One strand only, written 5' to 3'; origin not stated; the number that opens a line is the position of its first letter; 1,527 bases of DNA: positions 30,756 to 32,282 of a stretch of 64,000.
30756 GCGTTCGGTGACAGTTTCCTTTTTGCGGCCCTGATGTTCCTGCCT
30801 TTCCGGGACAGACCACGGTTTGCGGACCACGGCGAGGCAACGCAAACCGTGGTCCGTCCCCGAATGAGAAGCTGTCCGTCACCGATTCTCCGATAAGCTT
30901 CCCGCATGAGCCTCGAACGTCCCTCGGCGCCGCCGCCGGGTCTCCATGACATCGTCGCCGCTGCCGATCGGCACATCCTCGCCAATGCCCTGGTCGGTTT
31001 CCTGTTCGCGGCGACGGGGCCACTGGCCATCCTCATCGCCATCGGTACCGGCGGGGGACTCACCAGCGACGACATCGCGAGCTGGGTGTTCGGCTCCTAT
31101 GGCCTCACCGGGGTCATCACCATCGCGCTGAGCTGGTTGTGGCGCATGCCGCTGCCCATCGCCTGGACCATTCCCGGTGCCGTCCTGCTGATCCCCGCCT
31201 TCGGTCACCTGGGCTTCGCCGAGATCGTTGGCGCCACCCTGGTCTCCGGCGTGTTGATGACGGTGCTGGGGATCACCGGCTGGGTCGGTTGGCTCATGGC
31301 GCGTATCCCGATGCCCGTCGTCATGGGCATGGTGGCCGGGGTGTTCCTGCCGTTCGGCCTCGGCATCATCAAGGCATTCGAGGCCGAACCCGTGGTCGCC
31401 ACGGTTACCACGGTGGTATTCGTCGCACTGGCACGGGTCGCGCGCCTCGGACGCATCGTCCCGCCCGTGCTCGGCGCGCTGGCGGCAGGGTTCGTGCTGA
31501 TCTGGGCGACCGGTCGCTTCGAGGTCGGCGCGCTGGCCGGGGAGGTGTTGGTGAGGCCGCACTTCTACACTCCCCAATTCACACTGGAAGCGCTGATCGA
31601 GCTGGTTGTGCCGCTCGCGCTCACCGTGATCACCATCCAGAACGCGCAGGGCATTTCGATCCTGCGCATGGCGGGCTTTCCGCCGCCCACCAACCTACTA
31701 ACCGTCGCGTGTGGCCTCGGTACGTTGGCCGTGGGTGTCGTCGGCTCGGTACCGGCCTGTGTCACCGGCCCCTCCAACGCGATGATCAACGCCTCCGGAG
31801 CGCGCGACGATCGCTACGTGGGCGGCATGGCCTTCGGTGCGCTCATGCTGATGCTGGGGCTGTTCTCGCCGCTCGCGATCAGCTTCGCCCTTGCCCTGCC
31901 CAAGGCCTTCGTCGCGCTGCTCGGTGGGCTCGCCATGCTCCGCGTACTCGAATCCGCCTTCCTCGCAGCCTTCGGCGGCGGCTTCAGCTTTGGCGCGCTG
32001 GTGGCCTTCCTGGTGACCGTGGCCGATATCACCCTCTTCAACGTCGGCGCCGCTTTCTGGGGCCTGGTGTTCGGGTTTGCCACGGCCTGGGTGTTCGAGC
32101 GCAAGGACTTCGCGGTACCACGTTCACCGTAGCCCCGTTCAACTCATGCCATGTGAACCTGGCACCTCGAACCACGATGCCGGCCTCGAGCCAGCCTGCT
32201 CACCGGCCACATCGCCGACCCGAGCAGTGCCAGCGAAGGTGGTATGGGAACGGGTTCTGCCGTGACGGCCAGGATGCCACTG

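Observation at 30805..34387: Family of MITE/REP-like elements with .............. terminal inverted repeats (three copies within 3.6 kb, one variant at 11764-11810)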

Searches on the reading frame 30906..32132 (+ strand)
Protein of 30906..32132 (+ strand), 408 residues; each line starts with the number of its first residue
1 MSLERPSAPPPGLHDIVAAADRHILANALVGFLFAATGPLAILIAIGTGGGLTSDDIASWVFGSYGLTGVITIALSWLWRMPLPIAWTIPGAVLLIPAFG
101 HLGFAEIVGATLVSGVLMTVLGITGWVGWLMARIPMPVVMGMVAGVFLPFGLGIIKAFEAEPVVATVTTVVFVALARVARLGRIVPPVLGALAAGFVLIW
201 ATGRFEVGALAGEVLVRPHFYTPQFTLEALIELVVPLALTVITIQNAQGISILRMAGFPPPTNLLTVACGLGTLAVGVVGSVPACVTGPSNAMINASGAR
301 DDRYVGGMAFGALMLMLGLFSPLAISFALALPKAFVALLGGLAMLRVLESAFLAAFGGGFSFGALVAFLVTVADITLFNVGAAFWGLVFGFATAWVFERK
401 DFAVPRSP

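Call 10: search_protein_families(library=pfam, proteins=[window:30906-32132:+])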
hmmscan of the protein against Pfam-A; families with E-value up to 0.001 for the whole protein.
window:30906-32132:+ (408 aa): 2 families
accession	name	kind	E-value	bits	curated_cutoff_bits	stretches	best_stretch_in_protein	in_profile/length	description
PF03594.19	BenE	-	6.9e-64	216.5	27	1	26-394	10-376/378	Benzoate membrane transport protein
PF16983.11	MFS_MOT1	-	2.3e-08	34.8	30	1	68-146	36-107/111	Molybdate transporter of MFS superfamily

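Call 11: find_encoding_contigs(protein=window:30906-32132:+, flank=10000, max_places=6)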
Protein window:30906-32132:+ (408 aa): 3 contigs read that carry it; 1 place shown.
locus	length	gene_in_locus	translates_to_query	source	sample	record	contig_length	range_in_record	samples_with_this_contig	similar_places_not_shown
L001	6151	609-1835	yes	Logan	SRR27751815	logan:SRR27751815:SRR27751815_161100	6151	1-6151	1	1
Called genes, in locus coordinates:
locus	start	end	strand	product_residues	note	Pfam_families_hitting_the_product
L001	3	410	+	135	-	?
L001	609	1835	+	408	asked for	PF03594:BenE, PF16983:MFS_MOT1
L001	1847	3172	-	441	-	-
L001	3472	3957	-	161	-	PF07883:Cupin_2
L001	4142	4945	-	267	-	PF00106:adh_short, PF13561:adh_short_C2, PF21777:SDR-like (faint)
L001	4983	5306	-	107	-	-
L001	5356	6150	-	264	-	?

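Call 35: find_related_loci(query=window:30906-32132:+, collection=metagenome_contigs, flank=6000)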
Query window:30906-32132:+ (408 aa) in metagenome_contigs; peptide patterns used: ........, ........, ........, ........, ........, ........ (x = any residue, [..] = any of these).
600 stretches matched a pattern (row limit reached: there are more); 548 encode a relative of the query (tblastn E <= 1e-3); the best 80 are kept; 80 distinct loci.
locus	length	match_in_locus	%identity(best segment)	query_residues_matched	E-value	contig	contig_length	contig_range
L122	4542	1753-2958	53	1-402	2e-131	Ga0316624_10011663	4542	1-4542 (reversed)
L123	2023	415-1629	52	1-405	4e-138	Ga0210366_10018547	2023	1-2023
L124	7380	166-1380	53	1-405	2e-129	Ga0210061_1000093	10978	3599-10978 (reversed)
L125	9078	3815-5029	53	1-405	7e-129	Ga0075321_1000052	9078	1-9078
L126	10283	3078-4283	51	1-402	1e-128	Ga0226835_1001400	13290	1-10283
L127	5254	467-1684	51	1-406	5e-129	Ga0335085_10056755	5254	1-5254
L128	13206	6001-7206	51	1-402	6e-128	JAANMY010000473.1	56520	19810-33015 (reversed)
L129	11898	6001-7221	52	1-407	1e-127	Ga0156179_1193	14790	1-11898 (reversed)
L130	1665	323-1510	52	5-402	9e-138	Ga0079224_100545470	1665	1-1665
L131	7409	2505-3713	52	3-405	1e-127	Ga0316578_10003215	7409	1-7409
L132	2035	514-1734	52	1-407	1e-135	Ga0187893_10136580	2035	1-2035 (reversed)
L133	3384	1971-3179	52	1-403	5e-131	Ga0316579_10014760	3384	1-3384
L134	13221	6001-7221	52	1-407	4e-127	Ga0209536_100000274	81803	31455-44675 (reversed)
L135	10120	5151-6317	52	7-402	1e-126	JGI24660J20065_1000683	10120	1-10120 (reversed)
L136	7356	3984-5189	53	1-402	9e-127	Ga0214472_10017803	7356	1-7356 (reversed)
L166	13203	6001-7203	50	1-402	6e-122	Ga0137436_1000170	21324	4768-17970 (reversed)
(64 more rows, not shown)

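Call 64: search_protein_families(library=pfam, proteins=[L166:3112-3675:+, L166:3460-4176:-, L166:3906-4967:+, L166:4502-5098:-, L166:5082-5720:+, L166:5085-6068:-, L166:2849-3544:+, L166:1306-2940:+, L166:7325-8215:+, L166:8246-9022:+], max_evalue=0.001)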
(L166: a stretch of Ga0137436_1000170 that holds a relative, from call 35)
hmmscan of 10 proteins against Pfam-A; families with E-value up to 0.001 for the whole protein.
L166:3112-3675:+ (187 aa): 0 families

L166:3460-4176:- (238 aa): 0 families

L166:3906-4967:+ (353 aa): 0 families

L166:4502-5098:- (198 aa): 0 families

L166:5082-5720:+ (212 aa): 0 families

L166:5085-6068:- (327 aa): 1 family
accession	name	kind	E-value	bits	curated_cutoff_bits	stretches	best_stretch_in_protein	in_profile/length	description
PF01292.26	Ni_hydr_CYTB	-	7.5e-19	68.6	30.1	1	143-319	1-179/179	Prokaryotic cytochrome b561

L166:2849-3544:+ (231 aa): 0 families

L166:1306-2940:+ (544 aa): 2 families
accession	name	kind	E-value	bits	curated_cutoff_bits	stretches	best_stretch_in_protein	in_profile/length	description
PF00206.25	Lyase_1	-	3e-59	201.4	27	1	103-401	1-305/312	Lyase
PF08328.16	ASL_C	-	2.1e-48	163.6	35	1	420-534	1-115/115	Adenylosuccinate lyase C-terminal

L166:7325-8215:+ (296 aa): 1 family
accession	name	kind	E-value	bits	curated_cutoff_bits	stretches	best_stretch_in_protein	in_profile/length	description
PF00892.27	EamA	-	6.5e-32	111.1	28.2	2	22-153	2-134/135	EamA-like transporter family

L166:8246-9022:+ (258 aa): 1 family
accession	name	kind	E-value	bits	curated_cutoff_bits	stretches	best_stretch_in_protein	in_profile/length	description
PF01797.21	Y1_Tnp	-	1.7e-08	35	23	1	32-129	7-109/121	Transposase IS200 like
